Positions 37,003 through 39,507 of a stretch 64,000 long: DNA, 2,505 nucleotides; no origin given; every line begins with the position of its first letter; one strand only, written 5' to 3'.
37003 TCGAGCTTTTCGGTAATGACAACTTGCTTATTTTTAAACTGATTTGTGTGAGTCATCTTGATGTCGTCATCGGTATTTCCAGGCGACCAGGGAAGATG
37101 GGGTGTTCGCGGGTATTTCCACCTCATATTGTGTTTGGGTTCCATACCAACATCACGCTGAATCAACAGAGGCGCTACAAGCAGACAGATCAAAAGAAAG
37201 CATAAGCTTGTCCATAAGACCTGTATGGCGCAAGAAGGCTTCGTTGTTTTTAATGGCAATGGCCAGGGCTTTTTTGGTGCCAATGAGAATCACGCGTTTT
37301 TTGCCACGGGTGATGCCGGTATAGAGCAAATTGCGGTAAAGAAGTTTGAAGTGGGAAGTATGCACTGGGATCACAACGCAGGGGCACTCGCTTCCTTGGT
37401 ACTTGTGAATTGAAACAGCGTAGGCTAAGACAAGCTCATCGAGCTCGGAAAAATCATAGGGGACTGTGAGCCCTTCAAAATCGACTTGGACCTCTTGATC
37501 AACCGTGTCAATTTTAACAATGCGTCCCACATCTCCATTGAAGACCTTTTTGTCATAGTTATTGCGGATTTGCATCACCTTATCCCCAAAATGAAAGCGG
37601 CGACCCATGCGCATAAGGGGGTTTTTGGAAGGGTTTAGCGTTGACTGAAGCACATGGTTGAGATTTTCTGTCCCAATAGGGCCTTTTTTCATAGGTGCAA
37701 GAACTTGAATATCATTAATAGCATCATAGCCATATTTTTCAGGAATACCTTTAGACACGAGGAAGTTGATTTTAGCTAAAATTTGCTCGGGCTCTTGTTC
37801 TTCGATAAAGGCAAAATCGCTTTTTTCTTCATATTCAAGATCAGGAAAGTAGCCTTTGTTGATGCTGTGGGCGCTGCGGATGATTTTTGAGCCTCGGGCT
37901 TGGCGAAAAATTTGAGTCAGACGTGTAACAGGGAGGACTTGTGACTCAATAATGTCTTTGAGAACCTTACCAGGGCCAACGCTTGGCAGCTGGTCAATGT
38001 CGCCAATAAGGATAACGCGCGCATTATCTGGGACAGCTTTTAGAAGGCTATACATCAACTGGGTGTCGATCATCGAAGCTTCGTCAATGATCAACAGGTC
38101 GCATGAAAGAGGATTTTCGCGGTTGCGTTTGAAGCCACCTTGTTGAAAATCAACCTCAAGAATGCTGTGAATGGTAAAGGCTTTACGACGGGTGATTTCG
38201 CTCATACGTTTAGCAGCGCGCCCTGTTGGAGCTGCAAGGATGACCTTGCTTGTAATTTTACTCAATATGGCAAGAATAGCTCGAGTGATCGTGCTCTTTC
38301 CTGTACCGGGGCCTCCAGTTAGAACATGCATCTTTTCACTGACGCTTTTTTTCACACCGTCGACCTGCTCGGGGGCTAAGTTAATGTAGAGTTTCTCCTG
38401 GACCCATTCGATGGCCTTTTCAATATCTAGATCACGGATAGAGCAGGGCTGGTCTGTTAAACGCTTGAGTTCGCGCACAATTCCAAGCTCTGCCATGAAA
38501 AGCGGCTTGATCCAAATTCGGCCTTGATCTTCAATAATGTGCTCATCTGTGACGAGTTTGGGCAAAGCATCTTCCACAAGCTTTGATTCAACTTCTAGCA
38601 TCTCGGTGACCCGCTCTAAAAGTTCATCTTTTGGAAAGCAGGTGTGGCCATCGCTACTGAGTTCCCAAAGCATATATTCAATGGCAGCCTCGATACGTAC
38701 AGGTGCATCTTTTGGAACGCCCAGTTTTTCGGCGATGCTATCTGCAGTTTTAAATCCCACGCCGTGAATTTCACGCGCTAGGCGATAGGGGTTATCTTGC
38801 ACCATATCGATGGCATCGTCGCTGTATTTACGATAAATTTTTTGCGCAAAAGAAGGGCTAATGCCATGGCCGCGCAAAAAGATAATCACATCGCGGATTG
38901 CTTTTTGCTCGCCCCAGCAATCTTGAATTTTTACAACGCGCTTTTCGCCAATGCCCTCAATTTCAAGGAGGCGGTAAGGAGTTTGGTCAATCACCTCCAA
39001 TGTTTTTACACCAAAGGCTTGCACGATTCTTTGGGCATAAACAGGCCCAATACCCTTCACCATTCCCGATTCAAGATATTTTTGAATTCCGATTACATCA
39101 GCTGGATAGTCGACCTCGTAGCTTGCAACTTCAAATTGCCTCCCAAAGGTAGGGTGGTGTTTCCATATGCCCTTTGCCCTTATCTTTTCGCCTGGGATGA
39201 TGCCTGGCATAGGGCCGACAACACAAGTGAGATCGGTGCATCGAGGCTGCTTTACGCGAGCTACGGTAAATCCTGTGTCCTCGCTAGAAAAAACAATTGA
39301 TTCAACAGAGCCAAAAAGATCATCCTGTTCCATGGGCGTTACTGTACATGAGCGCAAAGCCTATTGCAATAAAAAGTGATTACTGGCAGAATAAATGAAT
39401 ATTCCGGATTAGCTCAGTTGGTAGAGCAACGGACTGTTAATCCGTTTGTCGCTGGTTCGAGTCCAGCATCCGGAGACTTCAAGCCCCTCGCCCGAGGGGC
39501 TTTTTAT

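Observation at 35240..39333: RecD2 helicase - minimal RNA ligase - HD-Pnk packed as one translationally coupled operon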

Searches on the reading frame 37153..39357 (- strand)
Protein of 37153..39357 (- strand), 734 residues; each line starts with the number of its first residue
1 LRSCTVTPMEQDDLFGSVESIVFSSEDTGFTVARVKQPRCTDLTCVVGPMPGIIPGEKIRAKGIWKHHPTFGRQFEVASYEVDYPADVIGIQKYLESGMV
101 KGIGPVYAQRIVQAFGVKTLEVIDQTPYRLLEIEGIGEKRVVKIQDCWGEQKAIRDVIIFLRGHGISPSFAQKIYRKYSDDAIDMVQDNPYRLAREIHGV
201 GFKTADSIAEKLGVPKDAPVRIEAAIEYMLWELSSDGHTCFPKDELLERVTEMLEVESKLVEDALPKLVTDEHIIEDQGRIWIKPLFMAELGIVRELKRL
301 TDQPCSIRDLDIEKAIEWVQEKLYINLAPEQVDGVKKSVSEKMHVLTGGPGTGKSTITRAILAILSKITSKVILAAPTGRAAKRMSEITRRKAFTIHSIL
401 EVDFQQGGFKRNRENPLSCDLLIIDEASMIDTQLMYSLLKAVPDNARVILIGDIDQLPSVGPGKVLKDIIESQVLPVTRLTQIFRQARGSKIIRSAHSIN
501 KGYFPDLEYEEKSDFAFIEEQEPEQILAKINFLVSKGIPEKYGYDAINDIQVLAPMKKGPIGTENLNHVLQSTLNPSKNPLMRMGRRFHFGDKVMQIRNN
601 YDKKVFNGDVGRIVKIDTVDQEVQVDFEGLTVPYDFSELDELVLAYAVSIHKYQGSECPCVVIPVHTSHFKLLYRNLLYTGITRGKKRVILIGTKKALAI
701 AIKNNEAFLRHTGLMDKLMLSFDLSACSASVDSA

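Call 6: search_protein_families(library=pfam, proteins=[window:37153-39357:-], max_evalue=0.01)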
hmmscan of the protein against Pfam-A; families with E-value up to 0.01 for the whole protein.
window:37153-39357:- (734 aa): 16 families
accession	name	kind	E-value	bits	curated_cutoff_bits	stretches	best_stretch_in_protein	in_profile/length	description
PF14490.11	HHH_RecD2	-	6.9e-44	148.1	27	2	150-240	1-92/92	ATP-dependent RecD2 DNA helicase HHH domain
PF13245.12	AAA_19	-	1.9e-43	148.3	25.1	1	333-462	3-134/134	AAA domain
PF13604.12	AAA_30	-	1.7e-39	136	27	1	327-506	2-176/191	AAA domain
PF18335.7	SH3_13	-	8.2e-22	77.2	41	1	566-627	1-65/65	ATP-dependent RecD-like DNA helicase SH3 domain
PF23139.1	OB_YrrC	-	3e-21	75.6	27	1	14-85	4-76/76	ATP-dependent DNA helicase YrrC, OB-fold domain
PF13538.12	UvrD_C_2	-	2.9e-18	65.9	27.4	1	644-692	1-52/52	UvrD-like helicase C-terminal domain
PF14520.12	HHH_5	-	9.5e-11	42.5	27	1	100-147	7-54/57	Helix-hairpin-helix domain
PF01443.25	Viral_helicase1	-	5.7e-08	33.3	21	1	345-461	2-101/228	Viral superfamily 1 RNA helicase core domain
PF13086.12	AAA_11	-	6e-08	33.2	27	1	418-460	213-253/257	AAA domain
PF05127.21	NAT10_TcmA_helicase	-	6.3e-07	29.9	22.7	1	345-442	1-113/176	RNA cytidine acetyltransferase NAT10/TcmA, helicase domain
PF05970.20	PIF1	-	2.6e-06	27.6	25.9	1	336-459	18-154/223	PIF1-like helicase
PF13401.12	AAA_22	-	0.00016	22.5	27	1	341-453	5-123/130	AAA domain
PF02562.22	PhoH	-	0.00045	20.2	27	0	419-457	120-158/205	PhoH-like protein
PF03193.22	RsgA_GTPase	-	0.0019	18.5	30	1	329-389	94-154/174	RsgA GTPase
PF13555.12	AAA_29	-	0.0036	17.4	27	1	339-366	19-47/61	P-loop containing region of AAA domain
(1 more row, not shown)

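Call 7: search_protein_families(library=ncbifam, proteins=[window:37153-39357:-], max_evalue=0.01)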
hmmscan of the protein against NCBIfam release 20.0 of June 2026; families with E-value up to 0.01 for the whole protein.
window:37153-39357:- (734 aa): 15 families
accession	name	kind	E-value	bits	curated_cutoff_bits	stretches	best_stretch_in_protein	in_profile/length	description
TIGR01448.2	helicase_RecD2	equivalog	5.6e-267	887.5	500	1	16-715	1-710/713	SF1B family DNA helicase RecD2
TIGR01447.1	recD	equivalog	3e-75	254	310.15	1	259-715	84-594/597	exodeoxyribonuclease V subunit alpha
NF008127.0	PRK10875.1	equivalog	2.9e-49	168.1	671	2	338-471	168-322/619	exodeoxyribonuclease V subunit alpha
TIGR02768.1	TraA_Ti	equivalog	1.6e-29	102.8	590.45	1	289-696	326-718/751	Ti-type conjugative transfer relaxase TraA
NF010464.0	PRK13889.1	subfamily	2.8e-20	71.9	1015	2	306-487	327-501/992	conjugal transfer relaxase TraA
NF010402.0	PRK13826.1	subfamily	8.7e-11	40.4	1317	1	330-487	385-536/1102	Dtr system oriT relaxase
NF010263.0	PRK13709.1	equivalog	1.3e-10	39.3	2212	1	340-488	984-1134/1752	conjugative transfer relaxase/helicase TraI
TIGR02760.1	TraI_TIGR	equivalog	1.5e-09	35.9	929.85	1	340-497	1035-1191/1960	conjugative transfer relaxase/helicase TraI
TIGR00084.2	ruvA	equivalog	0.00034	20.3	85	0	164-212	81-130/202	Holliday junction branch migration protein RuvA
TIGR00376.1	TIGR00376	hypoth_equivalog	0.00063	18.3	348.9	0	325-387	157-220/639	IGHMBP2 family helicase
NF040671.1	PLuB_AAA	exception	0.00071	17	999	0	409-460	953-1001/1256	PLuB system helicase-like protein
NF041760.1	PtuA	equivalog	0.0011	17.9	500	1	339-392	70-122/524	retron Ec78 anti-phage system effector ATPase PtuA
TIGR00764.1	lon_rel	equivalog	0.0011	17.6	516.6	1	330-388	25-83/608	ATP-dependent protease LonB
TIGR03922.1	T7SS_EccA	equivalog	0.0058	15.2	466.65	1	314-369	286-340/557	type VII secretion AAA-ATPase EccA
NF058533.1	antiphage_ProA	equivalog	0.0084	13.5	1500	0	320-361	643-685/1903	anti-phage protein ProA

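Call 23: find_homologous_proteins(query=window:37153-39357:-, max_evalue=1e-50)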
Query window:37153-39357:- (734 aa): 8000 proteins with E <= 1e-50 among 8000 candidates; the best 120 are listed.
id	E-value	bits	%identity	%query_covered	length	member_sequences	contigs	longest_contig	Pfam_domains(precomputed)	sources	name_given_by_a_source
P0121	0.0e+0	1566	95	98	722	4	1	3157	PF13538.13,PF13086.13,PF05127.22,PF05970.21,PF14520.13,PF01443.25,PF13604.13,PF13245.13,PF23139.2,PF18335.8,PF14490.12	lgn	-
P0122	0.0e+0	1261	75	96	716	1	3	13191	PF13538.13,PF13086.13,PF05127.22,PF05970.21,PF14520.13,PF01443.25,PF13604.13,PF13245.13,PF23139.2,PF18335.8,PF14490.12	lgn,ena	-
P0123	0.0e+0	1244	74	97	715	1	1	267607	PF13538.13,PF13086.13,PF05127.22,PF14520.13,PF01443.25,PF13604.13,PF13245.13,PF23139.2,PF18335.8,PF14490.12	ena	-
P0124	0.0e+0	1242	74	97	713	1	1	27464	PF13538.13,PF13086.13,PF05127.22,PF14520.13,PF13604.13,PF13245.13,PF23139.2,PF18335.8,PF14490.12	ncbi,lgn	-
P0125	0.0e+0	1231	73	97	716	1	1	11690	PF13538.13,PF13086.13,PF14520.13,PF01443.25,PF13604.13,PF13245.13,PF23139.2,PF18335.8,PF14490.12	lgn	-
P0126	0.0e+0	1228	73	97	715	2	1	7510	PF13538.13,PF13086.13,PF14520.13,PF01443.25,PF13604.13,PF13245.13,PF23139.2,PF18335.8,PF14490.12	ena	-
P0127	0.0e+0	1202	76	92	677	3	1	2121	PF13538.13,PF13086.13,PF05127.22,PF14520.13,PF01443.25,PF13604.13,PF13245.13,PF23139.2,PF18335.8,PF14490.12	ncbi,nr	ncbi:MAG: ATP-dependent RecD-like DNA helicase, partial [Chlamydiia bacterium]|nr:ATP-dependent RecD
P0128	0.0e+0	1068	64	96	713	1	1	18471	PF13538.13,PF13086.13,PF05127.22,PF14520.13,PF01443.25,PF13604.13,PF13245.13,PF23139.2,PF18335.8,PF14490.12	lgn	-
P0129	0.0e+0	1066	64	96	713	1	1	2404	PF13538.13,PF13086.13,PF05127.22,PF14520.13,PF01443.25,PF13604.13,PF13245.13,PF23139.2,PF18335.8,PF14490.12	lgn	-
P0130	0.0e+0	1060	64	96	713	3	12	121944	PF13086.13,PF05127.22,PF10391.16,PF01443.25,PF13604.13,PF13245.13,PF23139.2,PF18335.8,PF02562.23,PF13538.13,PF14520.13,PF14490.12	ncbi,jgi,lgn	ncbi:MAG: ATP-dependent RecD-like DNA helicase [Simkaniaceae bacterium]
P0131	0.0e+0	1053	63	96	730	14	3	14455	PF13538.13,PF13086.13,PF05127.22,PF05970.21,PF14520.13,PF01443.25,PF13604.13,PF13245.13,PF23139.2,PF18335.8,PF14490.12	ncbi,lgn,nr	ncbi:MAG: ATP-dependent RecD-like DNA helicase [Verrucomicrobia bacterium]|nr:ATP-dependent RecD-lik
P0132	0.0e+0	1052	64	96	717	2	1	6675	PF13538.13,PF13086.13,PF05127.22,PF14520.13,PF01443.25,PF13604.13,PF13245.13,PF23139.2,PF18335.8,PF14490.12,PF02562.23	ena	-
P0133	0.0e+0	1050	63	96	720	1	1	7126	PF13538.13,PF13086.13,PF05127.22,PF05970.21,PF14520.13,PF01443.25,PF13604.13,PF13245.13,PF23139.2,PF18335.8,PF14490.12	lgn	-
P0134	0.0e+0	1050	64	96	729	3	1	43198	PF13086.13,PF05127.22,PF01443.25,PF13604.13,PF13245.13,PF23139.2,PF18335.8,PF02562.23,PF13538.13,PF05970.21,PF14520.13,PF14490.12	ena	-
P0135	0.0e+0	1050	64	96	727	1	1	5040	PF13538.13,PF13086.13,PF05127.22,PF05970.21,PF14520.13,PF01443.25,PF13604.13,PF13245.13,PF23139.2,PF18335.8,PF14490.12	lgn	-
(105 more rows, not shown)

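Call 24: find_encoding_contigs(protein=P0121, flank=10000, max_places=3)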
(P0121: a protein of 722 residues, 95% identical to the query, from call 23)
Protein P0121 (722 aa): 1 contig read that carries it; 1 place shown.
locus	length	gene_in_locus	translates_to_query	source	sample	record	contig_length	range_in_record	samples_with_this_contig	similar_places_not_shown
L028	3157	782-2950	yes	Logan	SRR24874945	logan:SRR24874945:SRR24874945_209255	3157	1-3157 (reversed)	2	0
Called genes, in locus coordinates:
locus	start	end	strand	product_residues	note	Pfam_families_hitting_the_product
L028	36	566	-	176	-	PF02353:CMAS, PF01209:Ubie_methyltran (weak), PF13489:Methyltransf_23, PF13847:Methyltransf_31, PF08241:Methyltransf_11, PF08242:Methyltransf_12, PF13649:Methyltransf_25, PF01739:CheR (weak)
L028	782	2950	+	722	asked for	PF23139:OB_YrrC, PF14490:HHH_RecD2 (weak), PF14520:HHH_5 (weak), PF14490:HHH_RecD2, PF13245:AAA_19, PF13604:AAA_30, PF18335:SH3_13, PF13538:UvrD_C_2, +4 more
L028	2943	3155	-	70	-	?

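Call 25: find_encoding_contigs(protein=P0123, flank=10000, max_places=3)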
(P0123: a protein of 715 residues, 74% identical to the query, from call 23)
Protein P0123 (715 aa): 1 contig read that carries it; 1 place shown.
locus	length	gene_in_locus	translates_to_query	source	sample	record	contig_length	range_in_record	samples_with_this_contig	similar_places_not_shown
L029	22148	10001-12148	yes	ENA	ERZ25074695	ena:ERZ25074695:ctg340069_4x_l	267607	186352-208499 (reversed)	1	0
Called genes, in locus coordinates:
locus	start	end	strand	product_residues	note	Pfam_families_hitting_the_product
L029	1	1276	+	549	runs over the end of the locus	PF00118:Cpn60_TCP1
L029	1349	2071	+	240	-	PF05170:AsmA (weak), PF05359:DUF748 (weak), PF13116:YhdP (weak)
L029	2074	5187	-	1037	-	-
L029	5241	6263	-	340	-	PF00102:Y_phosphatase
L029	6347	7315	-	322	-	-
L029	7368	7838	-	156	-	PF14534:DUF4440 (weak)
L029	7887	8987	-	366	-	PF13776:DUF4172, PF02661:Fic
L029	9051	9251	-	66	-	-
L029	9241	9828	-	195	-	PF06414:Zeta_toxin, PF13671:AAA_33 (weak)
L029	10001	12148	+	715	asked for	PF23139:OB_YrrC, PF14490:HHH_RecD2 (weak), PF14520:HHH_5 (weak), PF14490:HHH_RecD2, PF13245:AAA_19, PF13604:AAA_30, PF18335:SH3_13, PF13538:UvrD_C_2, +3 more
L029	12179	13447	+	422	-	-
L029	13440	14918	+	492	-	PF00324:AA_permease, PF13520:AA_permease_2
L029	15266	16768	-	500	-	PF00133:tRNA-synt_1, PF09334:tRNA-synt_1g, PF08264:Anticodon_1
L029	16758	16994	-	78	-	-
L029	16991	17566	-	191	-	PF13401:AAA_22 (faint), PF00625:Guanylate_kin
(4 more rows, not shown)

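Call 26: find_encoding_contigs(protein=P0124, flank=10000, max_places=3)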
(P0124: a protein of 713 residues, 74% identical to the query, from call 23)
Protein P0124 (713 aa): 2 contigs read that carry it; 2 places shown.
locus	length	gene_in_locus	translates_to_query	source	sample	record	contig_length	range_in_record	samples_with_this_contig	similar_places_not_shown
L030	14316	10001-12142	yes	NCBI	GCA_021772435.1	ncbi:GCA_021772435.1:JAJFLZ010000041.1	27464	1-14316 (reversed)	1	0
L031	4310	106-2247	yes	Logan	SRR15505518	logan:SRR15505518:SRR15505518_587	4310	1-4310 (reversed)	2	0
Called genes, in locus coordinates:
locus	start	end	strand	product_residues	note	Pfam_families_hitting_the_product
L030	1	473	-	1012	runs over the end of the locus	PF17652:Glyco_hydro81C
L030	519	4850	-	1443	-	-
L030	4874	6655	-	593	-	PF03865:ShlB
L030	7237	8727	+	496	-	PF01637:ATPase_2, PF13191:AAA_16 (faint), PF13173:AAA_14 (faint), PF03008:DUF234 (faint)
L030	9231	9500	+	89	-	PF13610:DDE_Tnp_IS240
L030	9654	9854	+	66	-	PF21716:dnstrm_HI1420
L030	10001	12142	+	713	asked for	PF23139:OB_YrrC, PF14490:HHH_RecD2 (weak), PF14520:HHH_5 (faint), PF14490:HHH_RecD2, PF13245:AAA_19, PF13604:AAA_30, PF18335:SH3_13, PF13538:UvrD_C_2, +2 more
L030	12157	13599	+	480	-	PF01408:GFO_IDH_MocA (weak)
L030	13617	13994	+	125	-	-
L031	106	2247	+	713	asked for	PF23139:OB_YrrC, PF14490:HHH_RecD2 (weak), PF14520:HHH_5 (faint), PF14490:HHH_RecD2, PF13245:AAA_19, PF13604:AAA_30, PF18335:SH3_13, PF13538:UvrD_C_2, +2 more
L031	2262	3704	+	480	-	PF01408:GFO_IDH_MocA (weak)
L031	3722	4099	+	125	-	-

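Call 63: search_protein_families(library=pfam, proteins=[L195:2320-2790:-], max_evalue=0.01)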
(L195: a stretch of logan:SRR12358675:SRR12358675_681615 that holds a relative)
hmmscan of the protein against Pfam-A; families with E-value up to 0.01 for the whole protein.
L195:2320-2790:- (156 aa): 0 families

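Call 72: search_protein_families(library=padloc, proteins=[window:37153-39333:-], max_evalue=0.001)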
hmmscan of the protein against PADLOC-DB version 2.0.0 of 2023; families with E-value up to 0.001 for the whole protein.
window:37153-39333:- (726 aa): 17 families
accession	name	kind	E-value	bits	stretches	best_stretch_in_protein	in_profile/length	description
PDLC01734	typeIV_RecD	-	2.1e-79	265.7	1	170-710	170-740/763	RecD_0_IVD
PDLC05066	PDC-S68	-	6.8e-55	184.6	2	312-523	572-797/1202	-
PDLC05064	PDC-S68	-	1.5e-53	179.9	2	275-463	632-835/1273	-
PDLC05065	PDC-S68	-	5.4e-53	178.1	2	211-463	481-756/1221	-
PDLC01148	RecD_like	-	1.6e-47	160.2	2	175-594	168-568/719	RecD/Tra ATPase fused to N-terminal HHH domain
PDLC05035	PDC-S53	-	2.1e-28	96.9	2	255-619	434-765/900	-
PDLC04475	PDC-M16A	-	1.2e-23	81.5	1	332-619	30-342/721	-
PDLC04476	PDC-M16A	-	6.4e-21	72.4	2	333-392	25-84/691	-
PDLC04472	PDC-M16A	-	1.2e-19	68.2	2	327-392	234-299/930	-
PDLC04474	PDC-M16A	-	2.2e-09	34.3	1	332-392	234-294/917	-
PDLC02350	AbiO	-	7.6e-09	32.8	1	322-448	182-296/468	AbiO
PDLC02372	Nhi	-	7.2e-07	26.2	1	330-449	194-300/470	-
PDLC02913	ATPase_I-A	-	4.6e-05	20.7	1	327-391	68-130/508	-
PDLC03920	MkoA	-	9.9e-05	18.8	0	288-369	588-669/1112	-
PDLC04140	mad8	-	0.00019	19.1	1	330-379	23-76/314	mads_8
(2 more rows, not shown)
